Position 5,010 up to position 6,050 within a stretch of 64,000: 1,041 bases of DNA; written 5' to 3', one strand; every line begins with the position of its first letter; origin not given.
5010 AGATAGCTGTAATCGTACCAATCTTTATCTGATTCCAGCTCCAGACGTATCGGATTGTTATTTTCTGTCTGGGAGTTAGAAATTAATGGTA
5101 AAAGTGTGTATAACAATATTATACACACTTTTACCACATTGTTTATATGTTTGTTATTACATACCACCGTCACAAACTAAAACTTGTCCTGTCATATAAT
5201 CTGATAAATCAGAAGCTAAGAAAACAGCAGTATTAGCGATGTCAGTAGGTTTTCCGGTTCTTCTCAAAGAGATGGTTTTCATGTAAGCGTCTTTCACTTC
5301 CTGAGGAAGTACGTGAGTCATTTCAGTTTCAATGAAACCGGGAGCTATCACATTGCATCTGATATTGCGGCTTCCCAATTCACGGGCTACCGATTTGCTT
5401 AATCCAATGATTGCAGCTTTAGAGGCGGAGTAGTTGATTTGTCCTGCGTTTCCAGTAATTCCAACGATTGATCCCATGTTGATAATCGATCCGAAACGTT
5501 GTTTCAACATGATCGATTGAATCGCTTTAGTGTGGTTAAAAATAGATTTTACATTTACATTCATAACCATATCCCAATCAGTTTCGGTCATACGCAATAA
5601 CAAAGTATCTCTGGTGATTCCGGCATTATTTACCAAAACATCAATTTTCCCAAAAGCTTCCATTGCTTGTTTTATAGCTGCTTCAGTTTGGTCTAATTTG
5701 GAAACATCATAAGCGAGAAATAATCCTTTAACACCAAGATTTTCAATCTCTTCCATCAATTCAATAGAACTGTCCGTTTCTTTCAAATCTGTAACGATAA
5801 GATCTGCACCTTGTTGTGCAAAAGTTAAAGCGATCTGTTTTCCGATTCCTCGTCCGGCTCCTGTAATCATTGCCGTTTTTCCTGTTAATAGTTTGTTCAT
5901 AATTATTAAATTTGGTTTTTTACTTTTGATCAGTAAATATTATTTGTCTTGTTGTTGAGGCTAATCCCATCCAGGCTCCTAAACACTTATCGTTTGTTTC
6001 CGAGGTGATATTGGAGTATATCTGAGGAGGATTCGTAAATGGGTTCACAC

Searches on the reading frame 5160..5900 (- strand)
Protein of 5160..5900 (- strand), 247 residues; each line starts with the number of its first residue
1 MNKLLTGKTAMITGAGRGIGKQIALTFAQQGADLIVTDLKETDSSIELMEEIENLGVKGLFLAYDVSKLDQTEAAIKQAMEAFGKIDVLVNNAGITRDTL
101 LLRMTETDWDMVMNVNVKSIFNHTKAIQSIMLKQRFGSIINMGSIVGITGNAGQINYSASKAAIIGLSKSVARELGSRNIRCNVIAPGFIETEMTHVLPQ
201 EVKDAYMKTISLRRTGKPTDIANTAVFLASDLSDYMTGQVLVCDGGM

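Call 80: search_protein_families(library=ncbifam, proteins=[window:5160-5900:-], max_evalue=0.00001)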
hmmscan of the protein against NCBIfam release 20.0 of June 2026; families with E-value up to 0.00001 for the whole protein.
window:5160-5900:- (247 aa): 233 families (the best 25 are shown)
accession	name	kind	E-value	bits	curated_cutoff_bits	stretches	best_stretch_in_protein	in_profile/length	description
TIGR01830.1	3oxo_ACP_reduc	equivalog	1e-95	320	297.75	1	10-247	1-238/239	3-oxoacyl-[acyl-carrier-protein] reductase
NF004197.0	PRK05653.1-1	equivalog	2.2e-89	299.4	332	1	1-247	1-246/249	3-oxoacyl-ACP reductase FabG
NF004198.0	PRK05653.1-3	equivalog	1.9e-85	286.3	296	1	2-247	2-246/248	3-oxoacyl-ACP reductase FabG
NF009466.0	PRK12826.1-2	subfamily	1.8e-76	256.9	222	1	8-247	4-244/248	3-oxoacyl-ACP reductase FabG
NF004199.0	PRK05653.1-4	equivalog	1.9e-76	256.9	301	1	5-247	3-245/247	3-oxoacyl-ACP reductase FabG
NF005559.1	PRK07231.1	subfamily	9.6e-74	248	215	1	5-247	2-247/249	glucose 1-dehydrogenase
TIGR01829.1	AcAcCoA_reduct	subfamily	1.3e-69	234.6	302.1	1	8-246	1-239/242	acetoacetyl-CoA reductase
NF004200.0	PRK05653.1-5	equivalog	1.7e-68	230.8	273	1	8-247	3-241/242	3-oxoacyl-ACP reductase FabG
NF053542.1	FlxB_rubin_SDR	equivalog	1.6e-67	227.7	340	1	8-247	1-239/239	flexirubin biosynthesis SDR family reductase FlxB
NF006110.0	PRK08261.1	equivalog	2.4e-67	227.8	410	1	3-243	210-447/454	3-oxoacyl-ACP reductase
NF009464.0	PRK12824.1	subfamily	6.8e-67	225.7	269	1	8-247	3-242/245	3-oxoacyl-ACP reductase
NF009547.0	PRK12936.1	subfamily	2.9e-66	223.6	436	1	5-247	4-242/245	3-ketoacyl-(acyl-carrier-protein) reductase NodG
NF006070.0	PRK08213.1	subfamily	1.6e-64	217.9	279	1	5-247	10-256/259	gluconate 5-dehydrogenase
NF005390.0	PRK06935.1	equivalog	4.2e-63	213.1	369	1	5-246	13-254/258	2-dehydro-3-deoxy-D-gluconate 5-dehydrogenase KduD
NF009546.0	PRK12935.1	equivalog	1.3e-61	208.3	418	1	5-247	4-245/247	acetoacetyl-CoA reductase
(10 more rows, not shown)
